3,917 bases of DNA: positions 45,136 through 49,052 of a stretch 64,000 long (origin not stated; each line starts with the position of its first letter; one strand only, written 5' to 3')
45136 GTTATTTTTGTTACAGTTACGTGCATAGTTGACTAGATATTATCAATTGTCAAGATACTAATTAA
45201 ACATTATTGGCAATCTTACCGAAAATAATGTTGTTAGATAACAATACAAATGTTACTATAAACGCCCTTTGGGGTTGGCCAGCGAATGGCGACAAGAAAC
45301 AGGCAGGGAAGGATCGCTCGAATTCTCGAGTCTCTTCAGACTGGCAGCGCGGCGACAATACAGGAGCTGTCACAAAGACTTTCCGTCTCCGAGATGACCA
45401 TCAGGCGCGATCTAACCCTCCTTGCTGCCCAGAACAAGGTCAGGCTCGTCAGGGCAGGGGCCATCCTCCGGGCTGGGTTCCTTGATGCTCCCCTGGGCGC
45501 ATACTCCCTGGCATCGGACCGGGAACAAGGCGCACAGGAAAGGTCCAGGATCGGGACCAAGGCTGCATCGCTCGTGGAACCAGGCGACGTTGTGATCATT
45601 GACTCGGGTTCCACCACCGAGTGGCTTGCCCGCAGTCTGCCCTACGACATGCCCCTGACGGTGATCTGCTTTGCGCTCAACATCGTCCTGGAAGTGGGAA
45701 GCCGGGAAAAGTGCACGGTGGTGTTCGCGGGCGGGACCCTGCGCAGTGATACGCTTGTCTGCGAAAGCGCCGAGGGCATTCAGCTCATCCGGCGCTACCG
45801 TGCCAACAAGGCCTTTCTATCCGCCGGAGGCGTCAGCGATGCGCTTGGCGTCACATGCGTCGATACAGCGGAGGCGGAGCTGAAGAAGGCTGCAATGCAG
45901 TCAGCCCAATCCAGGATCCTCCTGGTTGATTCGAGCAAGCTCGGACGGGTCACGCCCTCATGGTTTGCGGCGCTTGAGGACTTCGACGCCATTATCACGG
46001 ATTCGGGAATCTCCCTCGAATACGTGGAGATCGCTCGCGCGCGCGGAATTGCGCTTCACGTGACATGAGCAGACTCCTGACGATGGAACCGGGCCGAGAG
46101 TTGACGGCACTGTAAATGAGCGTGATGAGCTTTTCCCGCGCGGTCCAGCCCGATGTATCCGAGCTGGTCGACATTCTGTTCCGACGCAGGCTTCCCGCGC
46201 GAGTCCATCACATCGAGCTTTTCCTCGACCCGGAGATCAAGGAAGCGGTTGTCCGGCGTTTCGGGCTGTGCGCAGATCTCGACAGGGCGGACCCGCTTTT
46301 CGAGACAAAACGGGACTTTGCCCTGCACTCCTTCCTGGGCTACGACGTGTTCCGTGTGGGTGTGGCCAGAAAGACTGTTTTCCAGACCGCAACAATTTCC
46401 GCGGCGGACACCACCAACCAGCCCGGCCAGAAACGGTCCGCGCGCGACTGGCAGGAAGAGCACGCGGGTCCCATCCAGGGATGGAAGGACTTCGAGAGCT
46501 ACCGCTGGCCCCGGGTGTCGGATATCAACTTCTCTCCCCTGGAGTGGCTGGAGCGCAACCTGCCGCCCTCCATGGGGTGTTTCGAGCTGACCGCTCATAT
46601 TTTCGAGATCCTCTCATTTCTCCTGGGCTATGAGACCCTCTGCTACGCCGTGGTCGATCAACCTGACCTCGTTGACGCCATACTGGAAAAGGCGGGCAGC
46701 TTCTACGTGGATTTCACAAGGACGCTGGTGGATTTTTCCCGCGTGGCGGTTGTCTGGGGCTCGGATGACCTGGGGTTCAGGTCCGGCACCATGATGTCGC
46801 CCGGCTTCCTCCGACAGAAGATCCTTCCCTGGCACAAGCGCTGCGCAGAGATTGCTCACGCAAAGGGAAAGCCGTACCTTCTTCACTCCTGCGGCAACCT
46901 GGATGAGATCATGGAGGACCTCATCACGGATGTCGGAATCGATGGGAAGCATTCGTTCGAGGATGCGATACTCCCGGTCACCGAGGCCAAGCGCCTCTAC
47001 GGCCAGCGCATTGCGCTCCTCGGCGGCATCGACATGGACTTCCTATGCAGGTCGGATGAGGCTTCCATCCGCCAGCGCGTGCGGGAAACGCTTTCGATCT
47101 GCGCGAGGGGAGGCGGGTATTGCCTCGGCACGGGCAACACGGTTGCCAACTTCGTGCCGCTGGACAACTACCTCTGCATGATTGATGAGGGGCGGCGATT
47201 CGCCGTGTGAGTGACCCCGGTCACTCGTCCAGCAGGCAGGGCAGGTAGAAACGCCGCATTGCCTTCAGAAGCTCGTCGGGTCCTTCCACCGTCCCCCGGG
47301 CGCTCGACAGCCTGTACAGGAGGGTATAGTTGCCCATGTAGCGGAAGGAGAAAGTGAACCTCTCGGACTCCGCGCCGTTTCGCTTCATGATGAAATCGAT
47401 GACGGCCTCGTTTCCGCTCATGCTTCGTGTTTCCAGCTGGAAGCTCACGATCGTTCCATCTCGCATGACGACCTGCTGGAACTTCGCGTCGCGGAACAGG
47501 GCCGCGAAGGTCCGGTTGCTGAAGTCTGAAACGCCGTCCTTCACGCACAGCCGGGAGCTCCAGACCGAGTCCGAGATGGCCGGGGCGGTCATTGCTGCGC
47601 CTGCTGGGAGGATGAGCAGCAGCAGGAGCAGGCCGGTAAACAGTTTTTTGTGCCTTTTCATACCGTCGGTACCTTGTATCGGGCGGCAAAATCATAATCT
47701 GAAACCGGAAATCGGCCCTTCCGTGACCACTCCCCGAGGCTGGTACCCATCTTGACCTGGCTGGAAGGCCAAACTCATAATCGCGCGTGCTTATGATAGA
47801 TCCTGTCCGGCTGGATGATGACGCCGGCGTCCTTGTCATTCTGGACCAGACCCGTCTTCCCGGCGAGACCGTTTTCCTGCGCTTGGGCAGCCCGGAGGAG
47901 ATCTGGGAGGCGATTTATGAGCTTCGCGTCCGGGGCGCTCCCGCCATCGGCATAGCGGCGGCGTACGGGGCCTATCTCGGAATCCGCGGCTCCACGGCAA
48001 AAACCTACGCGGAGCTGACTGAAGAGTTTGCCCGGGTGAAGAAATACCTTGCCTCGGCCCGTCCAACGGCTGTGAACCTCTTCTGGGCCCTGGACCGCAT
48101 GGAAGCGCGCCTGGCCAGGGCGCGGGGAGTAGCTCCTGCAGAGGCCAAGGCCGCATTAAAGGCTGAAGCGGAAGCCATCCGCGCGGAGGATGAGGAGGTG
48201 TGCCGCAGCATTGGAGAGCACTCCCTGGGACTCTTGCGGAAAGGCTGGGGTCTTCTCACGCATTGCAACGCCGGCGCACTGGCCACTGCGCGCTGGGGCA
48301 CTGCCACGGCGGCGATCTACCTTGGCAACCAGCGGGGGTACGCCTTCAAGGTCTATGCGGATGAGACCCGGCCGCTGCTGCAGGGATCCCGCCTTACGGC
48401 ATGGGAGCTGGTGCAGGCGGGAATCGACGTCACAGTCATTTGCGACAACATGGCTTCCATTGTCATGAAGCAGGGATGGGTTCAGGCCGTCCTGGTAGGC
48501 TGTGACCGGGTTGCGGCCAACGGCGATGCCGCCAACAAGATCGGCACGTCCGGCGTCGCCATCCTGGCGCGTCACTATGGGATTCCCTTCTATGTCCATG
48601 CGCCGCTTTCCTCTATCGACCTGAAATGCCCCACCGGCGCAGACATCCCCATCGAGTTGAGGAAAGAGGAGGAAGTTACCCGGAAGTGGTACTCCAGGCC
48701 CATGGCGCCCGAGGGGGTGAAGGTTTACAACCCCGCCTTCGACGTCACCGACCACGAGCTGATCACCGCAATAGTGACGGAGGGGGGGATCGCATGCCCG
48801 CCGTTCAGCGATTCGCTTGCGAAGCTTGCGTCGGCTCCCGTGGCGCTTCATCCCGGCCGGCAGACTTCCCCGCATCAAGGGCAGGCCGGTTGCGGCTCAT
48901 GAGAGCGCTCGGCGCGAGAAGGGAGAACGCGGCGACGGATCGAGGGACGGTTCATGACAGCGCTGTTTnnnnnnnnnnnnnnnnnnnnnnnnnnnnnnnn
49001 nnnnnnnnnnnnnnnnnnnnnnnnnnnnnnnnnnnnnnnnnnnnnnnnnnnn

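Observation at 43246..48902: DeoR-regulated methylthio-sugar module (mtnA plus a class II aldolase) interleaved with two URO-D/MtaA-like methyltransferase paralogs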

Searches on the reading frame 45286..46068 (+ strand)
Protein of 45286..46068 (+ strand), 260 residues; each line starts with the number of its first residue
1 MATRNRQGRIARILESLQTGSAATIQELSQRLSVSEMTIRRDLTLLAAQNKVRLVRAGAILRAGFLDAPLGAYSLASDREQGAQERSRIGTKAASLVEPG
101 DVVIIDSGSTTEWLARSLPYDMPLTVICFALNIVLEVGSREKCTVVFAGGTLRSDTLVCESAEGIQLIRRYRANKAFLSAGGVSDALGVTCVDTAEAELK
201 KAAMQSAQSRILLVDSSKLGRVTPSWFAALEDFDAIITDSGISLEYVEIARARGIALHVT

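Call 3: search_protein_families(library=pfam, proteins=[window:45286-46068:+])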
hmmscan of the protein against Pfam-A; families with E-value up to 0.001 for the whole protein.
window:45286-46068:+ (260 aa): 3 families
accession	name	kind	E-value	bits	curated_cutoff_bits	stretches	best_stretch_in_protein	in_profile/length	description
PF00455.28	DeoRC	-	5e-46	157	31.8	1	83-240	3-160/160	DeoR C terminal sensor domain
PF08220.18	HTH_DeoR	-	1.1e-11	44.8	21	1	9-60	1-52/57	DeoR-like helix-turn-helix domain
PF08279.18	HTH_11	-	1.6e-07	31.5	25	1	9-49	1-42/55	HTH domain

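Call 4: search_protein_families(library=ncbifam, proteins=[window:45286-46068:+])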
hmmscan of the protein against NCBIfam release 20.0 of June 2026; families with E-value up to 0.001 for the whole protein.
window:45286-46068:+ (260 aa): 10 families
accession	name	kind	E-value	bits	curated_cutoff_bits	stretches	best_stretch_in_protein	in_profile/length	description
NF007961.0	PRK10681.1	equivalog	9.7e-48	162.7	244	1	3-257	3-250/252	DNA-binding transcriptional repressor DeoR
NF040755.1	AgaR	equivalog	1.1e-38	132.9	260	1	8-256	6-252/256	transcriptional repressor AgaR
NF041397.1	TranRegGlpR_Halo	equivalog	4.3e-35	121.6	300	1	9-256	6-248/253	HTH-type transcriptional regulator GlpR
NF007753.1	PRK10434.1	equivalog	1.9e-33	116.2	350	1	8-257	5-250/253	glucitol operon DNA-binding transcriptional repressor SrlR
NF007316.0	PRK09802.1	equivalog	1.2e-30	106.6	351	1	6-256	15-263/269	DeoR family transcriptional regulator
NF040890.1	trans_reg_YgbI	equivalog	1.4e-30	106.6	400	1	11-258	8-250/253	DNA-binding transcriptional repressor YgbI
NF010034.0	PRK13509.1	equivalog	6.1e-28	97.9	244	1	8-257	5-248/251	HTH-type transcriptional regulator UlaR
NF040887.2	trans_reg_YciT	exception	5.2e-24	85.2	450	1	13-258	8-244/246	DNA-binding transcriptional regulator YciT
NF007720.0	PRK10411.1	equivalog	7.9e-24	84.3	259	1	9-240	5-233/243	L-fucose operon activator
NF008154.0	PRK10906.1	equivalog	5.6e-23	81.5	331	1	11-249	8-241/252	DeoR/GlpR family transcriptional regulator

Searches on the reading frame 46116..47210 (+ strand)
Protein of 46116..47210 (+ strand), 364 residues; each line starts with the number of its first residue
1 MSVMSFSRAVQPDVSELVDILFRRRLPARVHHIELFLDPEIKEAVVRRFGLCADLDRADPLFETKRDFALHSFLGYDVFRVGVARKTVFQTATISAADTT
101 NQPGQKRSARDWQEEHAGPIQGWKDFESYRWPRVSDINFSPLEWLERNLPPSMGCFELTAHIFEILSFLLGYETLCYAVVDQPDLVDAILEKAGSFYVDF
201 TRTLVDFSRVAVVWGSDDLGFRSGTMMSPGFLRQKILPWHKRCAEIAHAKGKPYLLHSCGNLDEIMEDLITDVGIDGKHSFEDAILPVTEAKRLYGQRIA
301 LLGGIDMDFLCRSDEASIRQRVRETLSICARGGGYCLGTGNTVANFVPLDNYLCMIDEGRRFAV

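Call 3: search_protein_families(library=pfam, proteins=[window:46116-47210:+])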
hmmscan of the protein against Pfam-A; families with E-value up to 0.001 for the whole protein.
window:46116-47210:+ (364 aa): 1 family
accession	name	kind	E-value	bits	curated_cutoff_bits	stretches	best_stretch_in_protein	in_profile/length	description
PF01208.23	URO-D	-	1.4e-17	64.2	23.9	1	163-360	147-344/346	Uroporphyrinogen decarboxylase (URO-D)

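Call 4: search_protein_families(library=ncbifam, proteins=[window:46116-47210:+])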
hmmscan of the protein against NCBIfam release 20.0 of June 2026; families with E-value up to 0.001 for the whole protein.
window:46116-47210:+ (364 aa): 4 families
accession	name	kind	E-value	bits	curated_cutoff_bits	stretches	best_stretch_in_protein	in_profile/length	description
TIGR01463.1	mtaA_cmuA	subfamily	5e-14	52.3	235.4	1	171-357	156-333/340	MtaA/CmuA family methyltransferase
NF004889.0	PRK06252.1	subfamily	1.3e-13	50.7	244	1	164-356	150-330/340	methylcobalamin:coenzyme M methyltransferase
NF040654.1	MtaA_Meth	equivalog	1.3e-09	37.4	400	1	164-327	148-304/337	methylcobamide:CoM methyltransferase MtaA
NF041608.1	methylcob_mtaseMtbA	equivalog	4.8e-06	25.9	600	1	160-356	146-331/339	methylcobamide:CoM methyltransferase MtbA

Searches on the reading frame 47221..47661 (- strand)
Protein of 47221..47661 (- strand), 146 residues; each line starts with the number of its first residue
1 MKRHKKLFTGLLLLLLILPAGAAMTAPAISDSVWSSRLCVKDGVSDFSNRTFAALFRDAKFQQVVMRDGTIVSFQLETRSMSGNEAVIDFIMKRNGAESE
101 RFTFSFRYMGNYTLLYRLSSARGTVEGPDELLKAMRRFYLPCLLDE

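Call 3: search_protein_families(library=pfam, proteins=[window:47221-47661:-])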
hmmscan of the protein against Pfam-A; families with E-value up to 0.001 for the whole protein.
window:47221-47661:- (146 aa): 0 families

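Call 4: search_protein_families(library=ncbifam, proteins=[window:47221-47661:-])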
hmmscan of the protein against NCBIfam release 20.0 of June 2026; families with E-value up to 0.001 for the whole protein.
window:47221-47661:- (146 aa): 0 families

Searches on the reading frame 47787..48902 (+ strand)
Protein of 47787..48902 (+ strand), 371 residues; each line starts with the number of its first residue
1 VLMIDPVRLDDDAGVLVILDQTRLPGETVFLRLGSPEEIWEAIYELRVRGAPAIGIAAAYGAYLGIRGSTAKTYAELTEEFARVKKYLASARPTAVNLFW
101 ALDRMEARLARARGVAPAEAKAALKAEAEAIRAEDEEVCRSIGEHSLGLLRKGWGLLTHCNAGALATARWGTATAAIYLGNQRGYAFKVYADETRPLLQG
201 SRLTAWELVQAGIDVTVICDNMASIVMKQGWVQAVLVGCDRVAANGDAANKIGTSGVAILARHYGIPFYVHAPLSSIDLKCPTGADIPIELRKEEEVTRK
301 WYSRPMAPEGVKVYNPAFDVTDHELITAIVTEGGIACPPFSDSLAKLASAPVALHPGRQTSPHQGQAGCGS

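Call 3: search_protein_families(library=pfam, proteins=[window:47787-48902:+])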
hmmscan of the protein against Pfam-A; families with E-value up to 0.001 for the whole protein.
window:47787-48902:+ (371 aa): 1 family
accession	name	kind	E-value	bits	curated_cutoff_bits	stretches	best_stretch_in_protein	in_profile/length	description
PF01008.23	IF-2B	-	6.8e-78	262.2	22.4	1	48-336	2-278/280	Initiation factor 2 subunit family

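Call 4: search_protein_families(library=ncbifam, proteins=[window:47787-48902:+])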
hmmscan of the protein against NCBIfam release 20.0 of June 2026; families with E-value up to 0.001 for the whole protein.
window:47787-48902:+ (371 aa): 8 families
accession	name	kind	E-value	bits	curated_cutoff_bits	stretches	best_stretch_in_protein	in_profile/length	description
NF004326.0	PRK05720.1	subfamily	3.3e-136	453.7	271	1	13-348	17-352/358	s-methyl-5-thioribose-1-phosphate isomerase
TIGR00512.1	salvage_mtnA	equivalog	7.1e-124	413.1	279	1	14-336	8-333/335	S-methyl-5-thioribose-1-phosphate isomerase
TIGR00524.1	eIF-2B_rel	subfamily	4e-101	338.1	185.85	1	37-336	5-301/303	S-methyl-5-thioribose-1-phosphate isomerase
NF004700.0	PRK06036.1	equivalog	1.5e-95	320.1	528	1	9-342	6-334/339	S-methyl-5-thioribose-1-phosphate isomerase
NF004436.0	PRK05772.1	equivalog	4.4e-90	302.5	521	1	6-347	18-360/363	S-methyl-5-thioribose-1-phosphate isomerase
TIGR00511.1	ribulose_e2b2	equivalog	5.3e-49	167.1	314.1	1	38-338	4-288/301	ribose 1,5-bisphosphate isomerase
NF006210.0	PRK08335.1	equivalog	1.8e-16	60.2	339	1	68-339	35-272/275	translation initiation factor IF-2B subunit alpha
NF004994.0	PRK06372.1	equivalog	4.1e-13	49.3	249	1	188-335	111-245/253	translation initiation factor IF-2B subunit delta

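Call 25: search_solved_structures(query=window:47787-48902:+, max_evalue=1e-10)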
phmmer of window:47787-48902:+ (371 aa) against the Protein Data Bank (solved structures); distinct sequences matched with E-value up to 1e-10: 31.
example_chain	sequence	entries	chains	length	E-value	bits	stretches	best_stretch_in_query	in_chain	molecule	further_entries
2yrf_A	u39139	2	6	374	3.2e-100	338.9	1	15-347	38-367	Methylthioribose-1-phosphate isomerase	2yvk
1t9k_A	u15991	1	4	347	1.1e-94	320.8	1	14-348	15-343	Probable methylthioribose-1-phosphate isomerase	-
6a34_A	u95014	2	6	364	2.7e-83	283.2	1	18-348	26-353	Putative methylthioribose-1-phosphate isomerase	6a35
1t5o_A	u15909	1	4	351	2.2e-77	263.8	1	16-347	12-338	Translation initiation factor eIF2B, subunit delta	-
4ldq_A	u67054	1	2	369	5e-63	216.6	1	13-339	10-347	Methylthioribose-1-phosphate isomerase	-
4ldr_A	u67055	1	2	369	3.4e-62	213.8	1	13-339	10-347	Methylthioribose-1-phosphate isomerase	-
2a0u_A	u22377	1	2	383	6.9e-62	212.8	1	13-348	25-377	initiation factor 2B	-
5yfj_A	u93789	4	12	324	1.8e-30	109.4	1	38-341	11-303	Ribose 1,5-bisphosphate isomerase | Ribose-1,5-bisphosphate isomerase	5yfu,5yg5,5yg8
3a11_A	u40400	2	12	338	3.7e-30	108.4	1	38-341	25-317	Translation initiation factor eIF-2B, delta subunit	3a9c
5yft_A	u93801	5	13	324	9e-30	107.1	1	38-341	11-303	Ribose 1,5-bisphosphate isomerase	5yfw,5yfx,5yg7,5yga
5yfs_A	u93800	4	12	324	4.2e-29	104.9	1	38-341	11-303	Ribose 1,5-bisphosphate isomerase | Ribose-1,5-bisphosphate isomerase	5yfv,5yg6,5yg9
3vm6_A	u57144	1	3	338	8.6e-29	103.9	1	38-341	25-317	Translation initiation factor eIF-2B, delta subunit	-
1w2w_B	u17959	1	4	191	1.8e-28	102.9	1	189-297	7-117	5-METHYLTHIORIBOSE-1-PHOSPHATE ISOMERASE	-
3ecs_A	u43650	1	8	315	4.5e-13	52.2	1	186-352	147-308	Translation initiation factor eIF-2B subunit alpha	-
7kma_A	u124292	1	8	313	1.7e-12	50.3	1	186-347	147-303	Translation initiation factor eIF-2B subunit alpha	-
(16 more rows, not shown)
